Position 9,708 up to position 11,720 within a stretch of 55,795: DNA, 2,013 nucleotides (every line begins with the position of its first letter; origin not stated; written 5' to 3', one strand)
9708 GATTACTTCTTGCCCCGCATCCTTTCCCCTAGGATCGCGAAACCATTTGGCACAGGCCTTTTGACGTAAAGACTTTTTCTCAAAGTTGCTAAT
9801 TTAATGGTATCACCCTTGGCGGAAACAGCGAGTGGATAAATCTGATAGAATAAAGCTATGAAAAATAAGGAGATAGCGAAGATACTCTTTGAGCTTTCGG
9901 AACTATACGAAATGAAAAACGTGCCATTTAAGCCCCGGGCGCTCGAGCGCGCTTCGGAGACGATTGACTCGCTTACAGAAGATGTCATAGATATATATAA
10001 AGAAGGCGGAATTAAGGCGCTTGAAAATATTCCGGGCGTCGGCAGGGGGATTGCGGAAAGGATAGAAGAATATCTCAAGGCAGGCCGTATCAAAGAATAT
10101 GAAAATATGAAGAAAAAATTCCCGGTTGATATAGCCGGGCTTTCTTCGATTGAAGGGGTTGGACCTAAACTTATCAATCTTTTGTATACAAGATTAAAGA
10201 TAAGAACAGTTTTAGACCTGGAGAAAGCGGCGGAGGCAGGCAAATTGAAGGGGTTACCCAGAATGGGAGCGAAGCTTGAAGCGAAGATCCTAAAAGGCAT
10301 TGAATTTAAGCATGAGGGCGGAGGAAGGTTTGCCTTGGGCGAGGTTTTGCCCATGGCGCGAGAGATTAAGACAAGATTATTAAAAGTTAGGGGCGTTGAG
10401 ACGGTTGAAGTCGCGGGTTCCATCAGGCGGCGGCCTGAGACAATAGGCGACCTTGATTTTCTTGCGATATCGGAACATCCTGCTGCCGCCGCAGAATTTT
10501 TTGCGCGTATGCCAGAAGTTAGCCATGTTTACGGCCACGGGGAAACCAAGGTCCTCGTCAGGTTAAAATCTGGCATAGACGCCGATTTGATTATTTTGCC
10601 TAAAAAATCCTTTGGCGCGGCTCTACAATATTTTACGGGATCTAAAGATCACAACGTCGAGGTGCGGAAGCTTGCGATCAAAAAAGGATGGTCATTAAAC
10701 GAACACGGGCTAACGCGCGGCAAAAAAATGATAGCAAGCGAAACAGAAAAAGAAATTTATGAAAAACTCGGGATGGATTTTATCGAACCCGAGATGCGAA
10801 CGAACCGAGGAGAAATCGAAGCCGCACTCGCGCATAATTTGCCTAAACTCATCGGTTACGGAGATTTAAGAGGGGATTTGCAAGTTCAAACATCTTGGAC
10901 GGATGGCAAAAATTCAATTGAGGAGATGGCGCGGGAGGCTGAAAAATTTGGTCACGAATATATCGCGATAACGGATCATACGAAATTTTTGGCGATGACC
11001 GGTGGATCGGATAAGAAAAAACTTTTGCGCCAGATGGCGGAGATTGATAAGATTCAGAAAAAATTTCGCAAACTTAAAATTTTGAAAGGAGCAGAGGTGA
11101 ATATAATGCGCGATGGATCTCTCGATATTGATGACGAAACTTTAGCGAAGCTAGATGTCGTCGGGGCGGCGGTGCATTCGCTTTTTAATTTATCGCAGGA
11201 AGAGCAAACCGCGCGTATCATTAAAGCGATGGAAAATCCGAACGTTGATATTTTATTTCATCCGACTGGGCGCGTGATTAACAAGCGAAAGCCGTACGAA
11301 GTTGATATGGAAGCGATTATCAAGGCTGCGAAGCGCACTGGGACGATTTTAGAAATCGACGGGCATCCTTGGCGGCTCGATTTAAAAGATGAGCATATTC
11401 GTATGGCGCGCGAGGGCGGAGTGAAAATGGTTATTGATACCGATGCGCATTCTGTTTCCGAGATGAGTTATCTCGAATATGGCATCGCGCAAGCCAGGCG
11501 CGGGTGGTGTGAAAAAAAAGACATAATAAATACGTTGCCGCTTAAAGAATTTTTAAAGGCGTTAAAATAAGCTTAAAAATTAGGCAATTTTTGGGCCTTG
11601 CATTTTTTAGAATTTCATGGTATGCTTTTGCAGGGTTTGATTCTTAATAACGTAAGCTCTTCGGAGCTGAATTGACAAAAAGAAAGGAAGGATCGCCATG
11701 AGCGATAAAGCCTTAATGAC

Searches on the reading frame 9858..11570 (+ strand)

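Call 5: search_protein_families(library=pfam, proteins=[window:9858-11570:+], max_evalue=0.01)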
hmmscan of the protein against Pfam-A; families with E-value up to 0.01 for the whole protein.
window:9858-11570:+ (570 aa): 6 families
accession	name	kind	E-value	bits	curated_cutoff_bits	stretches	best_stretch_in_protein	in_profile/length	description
PF14791.11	DNA_pol_B_thumb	-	1.3e-24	86.2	25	1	255-314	1-62/63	DNA polymerase beta thumb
PF14716.13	HHH_8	-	4.1e-15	56.3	30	1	1-77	1-72/73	Helix-hairpin-helix domain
PF02811.25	PHP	-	4.5e-09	37.3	26.4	1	342-464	3-98/164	PHP domain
PF14520.12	HHH_5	-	2.7e-08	34.6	27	1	95-147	4-54/57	Helix-hairpin-helix domain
PF00633.29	HHH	-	2.2e-05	24.5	24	0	86-107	4-25/30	Helix-hairpin-helix motif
PF01876.22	RNase_P_p30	-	0.0026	17.7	35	0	345-500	5-143/214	RNase P subunit p30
